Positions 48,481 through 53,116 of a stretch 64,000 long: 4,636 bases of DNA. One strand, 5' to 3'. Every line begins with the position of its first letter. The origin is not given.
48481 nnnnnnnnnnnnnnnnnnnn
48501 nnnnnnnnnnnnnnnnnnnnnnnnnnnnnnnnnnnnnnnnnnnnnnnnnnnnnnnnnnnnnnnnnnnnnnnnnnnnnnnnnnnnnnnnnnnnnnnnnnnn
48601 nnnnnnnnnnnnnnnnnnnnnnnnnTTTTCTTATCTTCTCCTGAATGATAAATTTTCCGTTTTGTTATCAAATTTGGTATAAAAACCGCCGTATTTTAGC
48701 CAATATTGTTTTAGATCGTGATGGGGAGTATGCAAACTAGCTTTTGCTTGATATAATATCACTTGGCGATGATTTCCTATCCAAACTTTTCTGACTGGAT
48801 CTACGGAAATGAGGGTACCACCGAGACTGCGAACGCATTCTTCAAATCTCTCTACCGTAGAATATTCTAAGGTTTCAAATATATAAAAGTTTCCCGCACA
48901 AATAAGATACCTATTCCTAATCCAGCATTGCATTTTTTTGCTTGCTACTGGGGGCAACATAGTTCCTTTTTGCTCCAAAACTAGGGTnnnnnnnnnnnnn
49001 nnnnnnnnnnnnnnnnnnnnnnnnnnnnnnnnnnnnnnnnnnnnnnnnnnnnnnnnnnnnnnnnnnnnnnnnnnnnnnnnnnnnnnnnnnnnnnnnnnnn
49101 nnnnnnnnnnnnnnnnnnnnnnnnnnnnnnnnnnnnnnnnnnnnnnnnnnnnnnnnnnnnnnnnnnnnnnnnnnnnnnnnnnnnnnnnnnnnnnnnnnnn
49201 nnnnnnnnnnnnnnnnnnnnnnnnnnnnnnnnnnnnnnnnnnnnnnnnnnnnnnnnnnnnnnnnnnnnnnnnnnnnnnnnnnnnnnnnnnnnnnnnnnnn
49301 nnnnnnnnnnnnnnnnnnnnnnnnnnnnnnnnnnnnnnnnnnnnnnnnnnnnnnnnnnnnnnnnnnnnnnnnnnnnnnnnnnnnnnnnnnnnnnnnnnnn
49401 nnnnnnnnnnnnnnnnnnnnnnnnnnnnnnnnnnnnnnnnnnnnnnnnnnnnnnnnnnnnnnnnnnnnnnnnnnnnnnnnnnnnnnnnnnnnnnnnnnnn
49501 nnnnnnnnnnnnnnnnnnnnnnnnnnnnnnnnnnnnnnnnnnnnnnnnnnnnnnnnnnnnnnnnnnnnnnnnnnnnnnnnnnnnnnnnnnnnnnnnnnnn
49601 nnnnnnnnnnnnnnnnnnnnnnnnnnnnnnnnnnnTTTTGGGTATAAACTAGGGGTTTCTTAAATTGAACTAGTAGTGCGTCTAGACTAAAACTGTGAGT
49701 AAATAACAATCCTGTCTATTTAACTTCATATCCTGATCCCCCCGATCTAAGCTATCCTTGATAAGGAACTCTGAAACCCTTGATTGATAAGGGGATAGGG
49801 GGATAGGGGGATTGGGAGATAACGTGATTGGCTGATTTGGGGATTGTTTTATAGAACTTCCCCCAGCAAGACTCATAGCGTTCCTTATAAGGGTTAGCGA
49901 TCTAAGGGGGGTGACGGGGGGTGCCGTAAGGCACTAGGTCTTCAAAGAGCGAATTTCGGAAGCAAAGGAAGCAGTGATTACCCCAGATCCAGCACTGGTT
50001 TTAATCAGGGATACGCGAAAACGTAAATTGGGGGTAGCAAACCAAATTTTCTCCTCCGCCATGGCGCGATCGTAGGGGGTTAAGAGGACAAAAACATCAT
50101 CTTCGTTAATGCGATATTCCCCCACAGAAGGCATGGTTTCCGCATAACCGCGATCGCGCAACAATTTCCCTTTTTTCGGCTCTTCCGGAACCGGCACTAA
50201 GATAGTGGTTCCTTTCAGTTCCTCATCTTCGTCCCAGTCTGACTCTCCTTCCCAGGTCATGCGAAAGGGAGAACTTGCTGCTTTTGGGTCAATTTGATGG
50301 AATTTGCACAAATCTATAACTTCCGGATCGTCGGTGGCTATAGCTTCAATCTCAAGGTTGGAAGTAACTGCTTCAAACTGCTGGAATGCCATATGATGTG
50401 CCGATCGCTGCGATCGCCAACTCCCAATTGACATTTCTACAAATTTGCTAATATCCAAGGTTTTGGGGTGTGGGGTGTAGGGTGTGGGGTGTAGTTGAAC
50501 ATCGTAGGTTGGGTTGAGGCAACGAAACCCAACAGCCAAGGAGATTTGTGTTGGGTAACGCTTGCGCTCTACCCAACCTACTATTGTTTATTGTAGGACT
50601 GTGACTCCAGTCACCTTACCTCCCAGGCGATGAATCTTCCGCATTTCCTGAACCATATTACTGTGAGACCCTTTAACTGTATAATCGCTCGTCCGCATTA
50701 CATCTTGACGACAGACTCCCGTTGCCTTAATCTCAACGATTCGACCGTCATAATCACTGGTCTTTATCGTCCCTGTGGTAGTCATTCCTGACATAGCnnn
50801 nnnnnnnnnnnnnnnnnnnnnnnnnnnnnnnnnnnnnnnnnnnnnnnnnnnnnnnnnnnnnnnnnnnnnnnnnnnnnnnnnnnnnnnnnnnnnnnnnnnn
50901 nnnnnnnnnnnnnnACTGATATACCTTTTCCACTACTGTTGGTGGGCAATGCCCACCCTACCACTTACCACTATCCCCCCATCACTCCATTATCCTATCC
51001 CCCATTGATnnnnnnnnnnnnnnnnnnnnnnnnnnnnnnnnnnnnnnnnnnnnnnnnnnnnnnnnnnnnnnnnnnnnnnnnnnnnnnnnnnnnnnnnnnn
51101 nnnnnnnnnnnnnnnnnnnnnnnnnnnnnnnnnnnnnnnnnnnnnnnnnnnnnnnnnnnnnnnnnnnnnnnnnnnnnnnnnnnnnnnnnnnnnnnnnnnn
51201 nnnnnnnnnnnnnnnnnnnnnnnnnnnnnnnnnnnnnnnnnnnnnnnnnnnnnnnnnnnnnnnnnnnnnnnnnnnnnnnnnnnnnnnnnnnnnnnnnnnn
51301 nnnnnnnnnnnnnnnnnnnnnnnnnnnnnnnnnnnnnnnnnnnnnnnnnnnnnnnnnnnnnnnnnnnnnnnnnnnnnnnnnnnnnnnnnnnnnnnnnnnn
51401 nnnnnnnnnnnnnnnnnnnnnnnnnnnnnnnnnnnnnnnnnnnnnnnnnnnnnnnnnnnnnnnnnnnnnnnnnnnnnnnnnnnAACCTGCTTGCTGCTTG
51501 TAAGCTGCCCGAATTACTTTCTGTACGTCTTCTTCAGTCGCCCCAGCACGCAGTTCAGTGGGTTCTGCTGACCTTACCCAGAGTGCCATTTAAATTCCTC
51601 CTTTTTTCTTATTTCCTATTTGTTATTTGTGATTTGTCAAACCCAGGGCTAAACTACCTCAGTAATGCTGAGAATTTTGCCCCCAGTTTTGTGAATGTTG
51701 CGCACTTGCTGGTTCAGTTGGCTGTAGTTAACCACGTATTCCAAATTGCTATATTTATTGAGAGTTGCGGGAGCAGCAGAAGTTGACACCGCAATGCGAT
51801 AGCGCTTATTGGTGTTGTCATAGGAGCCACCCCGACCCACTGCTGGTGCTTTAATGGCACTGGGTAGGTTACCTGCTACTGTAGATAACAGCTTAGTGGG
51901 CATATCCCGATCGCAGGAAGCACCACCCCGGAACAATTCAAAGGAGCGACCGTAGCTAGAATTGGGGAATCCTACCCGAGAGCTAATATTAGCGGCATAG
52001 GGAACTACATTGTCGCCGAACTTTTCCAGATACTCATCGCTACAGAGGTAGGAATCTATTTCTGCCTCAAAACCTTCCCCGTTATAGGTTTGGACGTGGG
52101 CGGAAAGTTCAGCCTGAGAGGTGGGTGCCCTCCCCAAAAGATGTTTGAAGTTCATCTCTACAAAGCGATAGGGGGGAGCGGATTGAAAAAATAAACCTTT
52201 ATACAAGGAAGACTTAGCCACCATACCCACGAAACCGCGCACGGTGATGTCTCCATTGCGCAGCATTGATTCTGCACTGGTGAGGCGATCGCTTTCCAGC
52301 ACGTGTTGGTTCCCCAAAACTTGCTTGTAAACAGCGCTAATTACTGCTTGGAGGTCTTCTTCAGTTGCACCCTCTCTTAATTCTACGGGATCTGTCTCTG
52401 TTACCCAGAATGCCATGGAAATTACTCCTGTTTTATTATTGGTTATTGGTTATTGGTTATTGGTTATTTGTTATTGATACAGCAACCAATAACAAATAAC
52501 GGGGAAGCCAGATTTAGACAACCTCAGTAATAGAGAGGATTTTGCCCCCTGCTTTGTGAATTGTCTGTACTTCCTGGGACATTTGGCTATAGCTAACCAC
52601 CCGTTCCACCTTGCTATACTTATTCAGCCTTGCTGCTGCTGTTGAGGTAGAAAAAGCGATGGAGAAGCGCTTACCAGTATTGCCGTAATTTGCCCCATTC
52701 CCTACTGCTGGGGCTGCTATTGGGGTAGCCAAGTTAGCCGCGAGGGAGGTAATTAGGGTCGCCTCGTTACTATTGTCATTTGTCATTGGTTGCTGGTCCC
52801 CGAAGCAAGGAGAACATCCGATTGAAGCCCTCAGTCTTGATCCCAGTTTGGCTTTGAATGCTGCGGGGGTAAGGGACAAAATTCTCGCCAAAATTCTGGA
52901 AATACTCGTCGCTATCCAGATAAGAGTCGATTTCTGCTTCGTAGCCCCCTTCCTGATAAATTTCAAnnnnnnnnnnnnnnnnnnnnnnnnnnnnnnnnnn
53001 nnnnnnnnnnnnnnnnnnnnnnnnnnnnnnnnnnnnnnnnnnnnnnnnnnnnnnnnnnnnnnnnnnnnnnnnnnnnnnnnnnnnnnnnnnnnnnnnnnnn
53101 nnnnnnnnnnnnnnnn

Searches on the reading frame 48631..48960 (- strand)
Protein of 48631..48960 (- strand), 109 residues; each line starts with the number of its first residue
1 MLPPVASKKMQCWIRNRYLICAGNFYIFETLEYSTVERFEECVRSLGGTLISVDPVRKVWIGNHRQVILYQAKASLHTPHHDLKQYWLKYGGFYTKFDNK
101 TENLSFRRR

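Call 50: search_protein_families(library=ncbifam, proteins=[window:48631-48960:-], max_evalue=0.00001)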
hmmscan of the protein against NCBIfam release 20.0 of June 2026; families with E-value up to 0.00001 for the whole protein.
window:48631-48960:- (109 aa): 0 families

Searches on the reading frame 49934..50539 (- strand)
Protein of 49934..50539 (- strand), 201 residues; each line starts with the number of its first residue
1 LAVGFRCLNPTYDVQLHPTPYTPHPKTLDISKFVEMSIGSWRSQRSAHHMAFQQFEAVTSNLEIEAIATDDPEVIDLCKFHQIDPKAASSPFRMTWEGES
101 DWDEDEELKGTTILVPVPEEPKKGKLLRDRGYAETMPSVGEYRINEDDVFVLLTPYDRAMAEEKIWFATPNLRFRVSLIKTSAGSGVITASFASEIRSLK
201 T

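Call 3: search_protein_families(library=pfam, proteins=[window:49934-50539:-])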
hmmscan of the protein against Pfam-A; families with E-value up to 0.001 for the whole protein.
window:49934-50539:- (201 aa): 1 family
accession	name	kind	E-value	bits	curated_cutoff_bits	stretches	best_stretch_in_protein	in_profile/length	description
PF09367.16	CpeS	-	3.9e-61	206.2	23.3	1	29-197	1-169/170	CpeS-like protein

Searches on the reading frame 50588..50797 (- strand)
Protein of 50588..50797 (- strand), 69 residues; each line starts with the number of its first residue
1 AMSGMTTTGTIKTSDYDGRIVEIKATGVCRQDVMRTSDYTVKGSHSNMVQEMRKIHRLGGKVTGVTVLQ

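Call 50: search_protein_families(library=ncbifam, proteins=[window:50588-50797:-], max_evalue=0.00001)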
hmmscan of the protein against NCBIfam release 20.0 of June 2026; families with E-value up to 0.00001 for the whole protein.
window:50588-50797:- (69 aa): 1 family
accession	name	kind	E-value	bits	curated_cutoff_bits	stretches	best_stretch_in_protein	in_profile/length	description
NF058509.1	rod_cap_CpcD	equivalog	2.9e-06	27.1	80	0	2-66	1-73/77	rod-capping linker protein CpcD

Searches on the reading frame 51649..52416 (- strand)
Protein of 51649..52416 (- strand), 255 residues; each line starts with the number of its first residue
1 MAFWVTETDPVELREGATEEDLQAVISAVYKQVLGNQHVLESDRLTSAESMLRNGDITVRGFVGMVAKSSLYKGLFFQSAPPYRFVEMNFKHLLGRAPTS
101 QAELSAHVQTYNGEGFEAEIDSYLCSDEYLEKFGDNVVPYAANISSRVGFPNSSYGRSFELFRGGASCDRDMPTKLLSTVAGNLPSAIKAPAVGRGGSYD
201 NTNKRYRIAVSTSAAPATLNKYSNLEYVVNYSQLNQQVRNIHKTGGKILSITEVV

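Call 3: search_protein_families(library=pfam, proteins=[window:51649-52416:-])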
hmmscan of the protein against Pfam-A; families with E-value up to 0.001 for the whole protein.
window:51649-52416:- (255 aa): 2 families
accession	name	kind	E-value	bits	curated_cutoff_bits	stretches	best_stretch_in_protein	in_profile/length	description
PF00427.26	PBS_linker_poly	-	2e-47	160.8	28.7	1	18-141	2-125/126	Phycobilisome Linker polypeptide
PF01383.26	CpcD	-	6.4e-13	49.2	27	1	203-253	1-55/55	CpcD/allophycocyanin linker domain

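Call 5: find_encoding_contigs(protein=window:51649-52416:-, flank=6000, max_places=10)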
Protein window:51649-52416:- (255 aa): no gene with exactly this product is on record in the collection.

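Call 6: find_related_loci(query=window:51649-52416:-, collection=genome_contigs, flank=6000)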
Query window:51649-52416:- (255 aa) in genome_contigs; peptide patterns used: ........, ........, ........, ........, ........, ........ (x = any residue, [..] = any of these).
183 stretches matched a pattern; 18 encode a relative of the query (tblastn E <= 1e-3); 18 distinct loci.
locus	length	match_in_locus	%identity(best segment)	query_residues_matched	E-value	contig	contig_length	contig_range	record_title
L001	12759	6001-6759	86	1-254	1e-149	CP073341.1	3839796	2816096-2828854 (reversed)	MAG: Candidatus Paraprochloron terpiosi LD05 chromosome, complete genome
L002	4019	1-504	95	88-255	1e-108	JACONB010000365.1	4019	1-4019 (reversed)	MAG: Candidatus Paraprochloron terpiosi SP5CPC1 SP5CPC1_Ga0394199_365, whole genome shotgun sequence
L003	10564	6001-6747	56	3-254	1e-87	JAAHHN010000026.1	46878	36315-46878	MAG: Spirulina sp. SIO3F2 3F2_NODE_26, whole genome shotgun sequence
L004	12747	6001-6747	55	3-254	5e-87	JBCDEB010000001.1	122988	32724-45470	MAG: Cyanobacteria bacterium P01_G01_bin.54 k141_3214631_length_122988_cov_19.4568, whole genome shotgun sequence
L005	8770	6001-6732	49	12-254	2e-70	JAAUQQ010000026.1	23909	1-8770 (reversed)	MAG: Synechococcales cyanobacterium RM1_1_8 NODE_615_length_23909_cov_3.397780, whole genome shotgun sequence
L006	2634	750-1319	56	1-191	7e-69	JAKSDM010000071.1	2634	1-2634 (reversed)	MAG: Pseudanabaenales cyanobacterium isolate MAG.87 k141_1777704, whole genome shotgun sequence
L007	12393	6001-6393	40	21-149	1e-21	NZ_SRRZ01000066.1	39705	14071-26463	Microcoleus asticus IPMA8 template.sbt_66, whole genome shotgun sequence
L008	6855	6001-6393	40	21-149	2e-21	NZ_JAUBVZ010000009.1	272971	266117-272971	Microcoleus sp. A006_D1 NODE_23_length_272971_cov_31.017501, whole genome shotgun sequence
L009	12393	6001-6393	39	21-149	2e-21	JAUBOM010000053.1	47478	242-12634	Microcoleus sp. herbarium2 NODE_53_length_47478_cov_50.009067, whole genome shotgun sequence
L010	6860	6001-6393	39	21-149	3e-21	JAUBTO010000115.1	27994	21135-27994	Microcoleus sp. C2D2 NODE_221_length_27994_cov_44.463660, whole genome shotgun sequence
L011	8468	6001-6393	39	21-149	7e-21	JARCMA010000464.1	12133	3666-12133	MAG: Microcoleus sp. MP8IB2.171 k99_1368087, whole genome shotgun sequence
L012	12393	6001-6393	39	21-149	8e-21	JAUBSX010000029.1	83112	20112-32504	Microcoleus sp. F4-D5 NODE_45_length_83112_cov_27.175119, whole genome shotgun sequence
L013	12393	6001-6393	39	21-149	1e-20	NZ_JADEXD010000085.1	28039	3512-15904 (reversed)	Tychonema sp. LEGE 07203 NODE_111_length_28039_cov_5.125573, whole genome shotgun sequence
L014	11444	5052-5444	39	21-149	1e-20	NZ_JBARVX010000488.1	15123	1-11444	MAG: Microcoleus sp. isolate MFD12116_ilm_asm_bin10 k127_248484, whole genome shotgun sequence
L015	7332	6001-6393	38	21-149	2e-20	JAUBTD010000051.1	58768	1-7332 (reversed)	Microcoleus sp. F10-A1 NODE_96_length_58768_cov_35.327853, whole genome shotgun sequence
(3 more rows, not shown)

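Call 15: find_homologous_proteins(query=L002:568-1329:+, max_evalue=1e-20)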
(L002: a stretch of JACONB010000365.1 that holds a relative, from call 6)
Query L002:568-1329:+ (253 aa): 2404 proteins with E <= 1e-20 among 3150 candidates; the best 120 are listed.
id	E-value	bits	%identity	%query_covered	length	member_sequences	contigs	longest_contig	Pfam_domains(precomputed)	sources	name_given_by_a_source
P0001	1.8e-160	550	100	100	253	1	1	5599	PF00427.27,PF01383.28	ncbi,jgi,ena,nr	ncbi:MAG: phycobilisome rod-core linker polypeptide [Prochloron sp. SP5CPC1]|nr:phycobilisome rod-co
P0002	2.3e-109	383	69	100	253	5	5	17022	PF00427.27,PF01383.28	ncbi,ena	-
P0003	4.8e-109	382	68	100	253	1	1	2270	PF00427.27,PF01383.28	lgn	-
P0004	1.6e-106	373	68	100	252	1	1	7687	PF00427.27,PF01383.28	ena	-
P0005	2.5e-106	373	71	100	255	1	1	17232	PF00427.27,PF01383.28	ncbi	ncbi:MAG: phycobilisome rod-core linker polypeptide [Xenococcaceae cyanobacterium]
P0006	6.3e-106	371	67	100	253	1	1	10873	PF00427.27,PF01383.28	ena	-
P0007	1.6e-104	367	66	100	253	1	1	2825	PF00427.27,PF01383.28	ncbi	-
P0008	3.6e-103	362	67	100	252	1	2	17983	PF00427.27,PF01383.28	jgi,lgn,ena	-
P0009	4.0e-103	362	65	100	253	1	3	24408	PF00427.27,PF01383.28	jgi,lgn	-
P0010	1.2e-102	361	66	100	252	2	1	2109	PF00427.27,PF01383.28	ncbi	-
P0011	1.4e-102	360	65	99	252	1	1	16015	PF00427.27,PF01383.28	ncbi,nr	ncbi:MAG: photosystem I reaction center subunit XII [Symploca sp. SIO2E9]|nr:photosystem I reaction 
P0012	5.7e-102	358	64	100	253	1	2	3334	PF00427.27,PF01383.28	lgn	-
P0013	1.0e-101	358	65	100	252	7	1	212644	PF00427.27,PF01383.28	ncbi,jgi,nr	ncbi:MAG: phycobilisome linker polypeptide [Hormoscilla sp. GUM202]|nr:phycobilisome linker polypept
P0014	1.1e-101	357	65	100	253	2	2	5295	PF00427.27,PF01383.28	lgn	-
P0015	1.1e-101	357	65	100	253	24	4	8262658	PF00427.27,PF01383.28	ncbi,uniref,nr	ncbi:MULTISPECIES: phycobilisome rod-core linker polypeptide [Moorena]|uniref:Photosystem I reaction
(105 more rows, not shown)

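Call 16: find_encoding_contigs(protein=P0001, flank=10000, max_places=10)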
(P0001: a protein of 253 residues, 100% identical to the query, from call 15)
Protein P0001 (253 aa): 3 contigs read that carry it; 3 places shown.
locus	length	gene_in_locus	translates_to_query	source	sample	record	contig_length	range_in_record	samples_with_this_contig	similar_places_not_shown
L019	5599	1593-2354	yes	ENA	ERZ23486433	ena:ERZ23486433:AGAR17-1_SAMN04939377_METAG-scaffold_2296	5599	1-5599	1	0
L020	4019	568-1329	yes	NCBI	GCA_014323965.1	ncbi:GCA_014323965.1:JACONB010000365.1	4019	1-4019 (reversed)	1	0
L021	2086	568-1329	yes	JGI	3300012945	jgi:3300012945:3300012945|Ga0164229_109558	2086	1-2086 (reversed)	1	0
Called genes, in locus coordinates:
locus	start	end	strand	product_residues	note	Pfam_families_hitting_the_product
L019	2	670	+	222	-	?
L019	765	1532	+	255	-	PF00427:PBS_linker_poly, PF01383:CpcD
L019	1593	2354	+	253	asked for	PF00427:PBS_linker_poly, PF01383:CpcD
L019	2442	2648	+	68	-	PF01383:CpcD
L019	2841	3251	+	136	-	-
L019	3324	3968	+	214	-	PF06206:CpeT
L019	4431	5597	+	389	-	?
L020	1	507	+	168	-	PF00427:PBS_linker_poly, PF01383:CpcD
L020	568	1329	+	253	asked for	PF00427:PBS_linker_poly, PF01383:CpcD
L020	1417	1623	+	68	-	PF01383:CpcD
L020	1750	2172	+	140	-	PF09367:CpeS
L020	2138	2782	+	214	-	PF06206:CpeT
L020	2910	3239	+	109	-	-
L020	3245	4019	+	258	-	PF00427:PBS_linker_poly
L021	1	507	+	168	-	PF00427:PBS_linker_poly, PF01383:CpcD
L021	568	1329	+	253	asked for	PF00427:PBS_linker_poly, PF01383:CpcD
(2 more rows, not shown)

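Call 41: find_related_loci(query=window:51649-52416:-, collection=metagenome_contigs, flank=4000)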
Query window:51649-52416:- (255 aa) in metagenome_contigs; peptide patterns used: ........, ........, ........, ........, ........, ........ (x = any residue, [..] = any of these).
335 stretches matched a pattern; 8 encode a relative of the query (tblastn E <= 1e-3); 8 distinct loci.
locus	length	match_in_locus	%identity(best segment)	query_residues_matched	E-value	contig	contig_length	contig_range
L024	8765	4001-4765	68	1-255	6e-120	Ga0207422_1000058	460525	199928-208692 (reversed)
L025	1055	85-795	50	20-254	2e-71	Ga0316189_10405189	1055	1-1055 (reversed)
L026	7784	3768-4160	40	21-149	1e-22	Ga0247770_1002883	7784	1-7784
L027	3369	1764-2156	39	21-149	1e-21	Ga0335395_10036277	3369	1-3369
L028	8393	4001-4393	39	21-149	2e-21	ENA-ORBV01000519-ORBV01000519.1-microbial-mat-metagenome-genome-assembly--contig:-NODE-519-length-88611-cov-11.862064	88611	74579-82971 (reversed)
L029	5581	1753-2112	40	21-140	3e-21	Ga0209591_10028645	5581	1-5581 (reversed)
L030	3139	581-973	37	21-149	4e-20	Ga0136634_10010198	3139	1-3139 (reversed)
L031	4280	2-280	40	59-149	2e-12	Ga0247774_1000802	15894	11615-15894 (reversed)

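Call 50: search_protein_families(library=ncbifam, proteins=[L019:1593-2354:+, window:51649-52416:-], max_evalue=0.00001)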
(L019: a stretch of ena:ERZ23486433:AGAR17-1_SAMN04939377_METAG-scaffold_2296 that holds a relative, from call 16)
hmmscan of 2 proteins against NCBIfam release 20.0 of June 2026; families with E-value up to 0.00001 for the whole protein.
L019:1593-2354:+ (253 aa): 4 families
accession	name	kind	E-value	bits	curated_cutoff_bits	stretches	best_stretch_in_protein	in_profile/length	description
NF058512.1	Rod_Core_CpcG2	exception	7.9e-32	110.5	420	1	16-143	36-163/247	phycobilisome rod-core linker protein CpcG2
NF058514.1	Rod_Core_CpcG3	exception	4.1e-25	88.9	425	1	18-145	40-167/242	phycobilisome rod-core linker protein CpcG3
NF058511.1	Rod_Core_CpcG1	exception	1.4e-24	86.8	430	1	13-150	33-170/279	phycobilisome rod-core linker protein CpcG1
NF058513.1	Rod_Core_CpcG4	exception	1.9e-24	86.4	440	1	18-146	40-168/250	phycobilisome rod-core linker protein CpcG4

window:51649-52416:- (255 aa): 4 families
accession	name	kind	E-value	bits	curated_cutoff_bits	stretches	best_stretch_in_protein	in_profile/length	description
NF058512.1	Rod_Core_CpcG2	exception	1.7e-28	99.6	420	1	13-141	33-161/247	phycobilisome rod-core linker protein CpcG2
NF058511.1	Rod_Core_CpcG1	exception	4e-24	85.3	430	1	12-142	32-162/279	phycobilisome rod-core linker protein CpcG1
NF058514.1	Rod_Core_CpcG3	exception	2.3e-23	83.1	425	1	18-142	40-164/242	phycobilisome rod-core linker protein CpcG3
NF058513.1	Rod_Core_CpcG4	exception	2.3e-23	82.9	440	1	17-143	39-165/250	phycobilisome rod-core linker protein CpcG4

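Call 51: search_solved_structures(query=L019:1593-2354:+, max_evalue=1e-10)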
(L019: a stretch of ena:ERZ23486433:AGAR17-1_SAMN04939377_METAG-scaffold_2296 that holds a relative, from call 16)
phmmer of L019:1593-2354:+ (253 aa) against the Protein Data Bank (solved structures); distinct sequences matched with E-value up to 1e-10: 69 (the best 60 are shown).
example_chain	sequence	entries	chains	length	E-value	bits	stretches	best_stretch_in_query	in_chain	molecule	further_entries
8imn_5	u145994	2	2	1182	6.9e-236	781.7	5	5-170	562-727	CpcN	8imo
9k9w_a9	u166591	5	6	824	1.4e-152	509.1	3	9-217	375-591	Glr1262 protein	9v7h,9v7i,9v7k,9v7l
9k9w_M2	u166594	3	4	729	3.9e-152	507.7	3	6-214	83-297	Glr2806 protein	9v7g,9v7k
8iml_3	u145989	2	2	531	6.9e-91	307.3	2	5-194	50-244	CpcJ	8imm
8imi_0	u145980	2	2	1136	2.5e-89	302.2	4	15-155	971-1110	ApcE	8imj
7vea_aM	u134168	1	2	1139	3.1e-85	288.8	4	19-156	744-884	Phycobiliprotein ApcE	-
7eyd_09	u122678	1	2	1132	1.1e-83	283.7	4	13-149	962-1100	Phycobiliprotein ApcE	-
9k9w_j5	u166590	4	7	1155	3.8e-78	265.6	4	17-149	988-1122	Phycobiliprotein ApcE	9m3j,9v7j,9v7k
7sc7_BD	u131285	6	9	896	1.1e-62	215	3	14-144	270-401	Phycobiliprotein ApcE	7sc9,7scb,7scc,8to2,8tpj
9w7k_2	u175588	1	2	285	6.9e-60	205.9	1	7-204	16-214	Phycobilisome 32.1 kDa linker polypeptide, phycocyanin-associated, rod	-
7eyd_N1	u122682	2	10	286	7e-60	205.8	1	7-204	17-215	Phycobilisome 32.1 kDa linker polypeptide, phycocyanin-associated, rod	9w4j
8wql_BB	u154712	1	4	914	1.7e-59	204.6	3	18-144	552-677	LCM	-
7ext_03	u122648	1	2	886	2.2e-59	204.2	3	14-145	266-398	Phycobiliprotein ApcE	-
9x6d_Y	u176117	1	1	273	9.7e-59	202.1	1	6-250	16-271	Phycobilisome rod linker polypeptide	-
9wg7_Y1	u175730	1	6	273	8.3e-58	199.1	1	6-250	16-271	Phycobilisome rod linker polypeptide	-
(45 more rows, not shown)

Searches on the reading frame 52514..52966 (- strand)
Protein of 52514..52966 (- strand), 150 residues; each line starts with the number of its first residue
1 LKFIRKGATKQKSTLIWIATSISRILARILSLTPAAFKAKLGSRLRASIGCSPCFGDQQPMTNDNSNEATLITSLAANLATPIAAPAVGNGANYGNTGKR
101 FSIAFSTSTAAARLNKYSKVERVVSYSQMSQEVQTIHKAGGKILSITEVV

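Call 3: search_protein_families(library=pfam, proteins=[window:52514-52966:-])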
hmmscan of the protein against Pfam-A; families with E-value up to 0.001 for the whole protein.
window:52514-52966:- (150 aa): 1 family
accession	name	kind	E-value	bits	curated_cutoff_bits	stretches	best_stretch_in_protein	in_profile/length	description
PF01383.26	CpcD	-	6.8e-11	42.7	27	1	116-148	23-55/55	CpcD/allophycocyanin linker domain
